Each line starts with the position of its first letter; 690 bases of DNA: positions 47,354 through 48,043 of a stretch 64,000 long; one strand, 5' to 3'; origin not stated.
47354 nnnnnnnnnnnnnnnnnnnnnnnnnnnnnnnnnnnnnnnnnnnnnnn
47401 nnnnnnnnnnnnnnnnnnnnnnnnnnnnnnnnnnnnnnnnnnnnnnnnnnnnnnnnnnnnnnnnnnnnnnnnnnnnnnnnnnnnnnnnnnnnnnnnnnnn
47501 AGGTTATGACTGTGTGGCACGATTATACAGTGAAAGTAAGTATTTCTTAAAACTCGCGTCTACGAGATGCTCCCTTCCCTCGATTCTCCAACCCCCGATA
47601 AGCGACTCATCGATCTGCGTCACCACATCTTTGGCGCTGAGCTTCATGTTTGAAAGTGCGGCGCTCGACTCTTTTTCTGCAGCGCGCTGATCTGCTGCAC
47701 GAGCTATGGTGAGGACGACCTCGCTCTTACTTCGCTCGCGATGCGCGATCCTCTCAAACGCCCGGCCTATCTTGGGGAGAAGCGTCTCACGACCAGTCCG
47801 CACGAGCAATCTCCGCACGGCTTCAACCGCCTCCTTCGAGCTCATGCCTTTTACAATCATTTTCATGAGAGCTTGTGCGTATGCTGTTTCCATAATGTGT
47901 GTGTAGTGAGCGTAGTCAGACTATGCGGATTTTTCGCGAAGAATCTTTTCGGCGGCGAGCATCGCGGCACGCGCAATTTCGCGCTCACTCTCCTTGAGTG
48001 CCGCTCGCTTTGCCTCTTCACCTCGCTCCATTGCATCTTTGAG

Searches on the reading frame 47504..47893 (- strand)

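Call 3: search_protein_families(library=pfam, proteins=[window:47504-47893:-], max_evalue=0.01)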
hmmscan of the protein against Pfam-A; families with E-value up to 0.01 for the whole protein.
window:47504-47893:- (129 aa): 1 family
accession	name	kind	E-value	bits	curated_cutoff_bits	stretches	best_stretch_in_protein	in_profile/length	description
PF00213.23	OSCP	-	7.8e-12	46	22.3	1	6-122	53-168/172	ATP synthase delta (OSCP) subunit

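Call 4: search_protein_families(library=ncbifam, proteins=[window:47504-47893:-], max_evalue=0.01)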
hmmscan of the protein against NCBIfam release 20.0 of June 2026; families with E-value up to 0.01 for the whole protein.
window:47504-47893:- (129 aa): 11 families
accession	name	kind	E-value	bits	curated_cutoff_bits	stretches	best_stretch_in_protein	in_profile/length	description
NF004401.0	PRK05758.2-1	equivalog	5.1e-09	36.5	116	1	22-120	73-171/178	F0F1 ATP synthase subunit delta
NF004402.0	PRK05758.2-2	equivalog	1.5e-08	34.8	115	1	7-124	60-175/179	F0F1 ATP synthase subunit delta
TIGR01145.1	ATP_synt_delta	equivalog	4.1e-08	33.7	57.5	1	6-122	53-168/172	ATP synthase F1 subunit delta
NF009964.0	PRK13429.1-3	equivalog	5.9e-06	26.3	154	1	11-121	63-171/180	F0F1 ATP synthase subunit delta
NF004403.0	PRK05758.2-4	equivalog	1.6e-05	25.1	148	1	21-121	71-171/180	F0F1 ATP synthase subunit delta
NF004404.0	PRK05758.2-5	equivalog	9e-05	22.6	221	1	21-120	71-169/177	F0F1 ATP synthase subunit delta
NF009976.0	PRK13441.1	equivalog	0.00023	21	153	1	16-117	67-167/182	F0F1 ATP synthase subunit delta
NF004399.0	PRK05758.1-1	equivalog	0.00072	19.5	160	1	39-123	88-172/179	F0F1 ATP synthase subunit delta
NF004406.0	PRK05758.3-2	equivalog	0.00082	19.3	172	1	10-122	67-178/186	F0F1 ATP synthase subunit delta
NF009969.0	PRK13434.1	equivalog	0.0021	17.9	179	1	21-118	69-165/186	F0F1 ATP synthase subunit delta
NF009975.0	PRK13436.1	equivalog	0.0062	16.6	129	0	84-122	134-173/180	F0F1 ATP synthase subunit delta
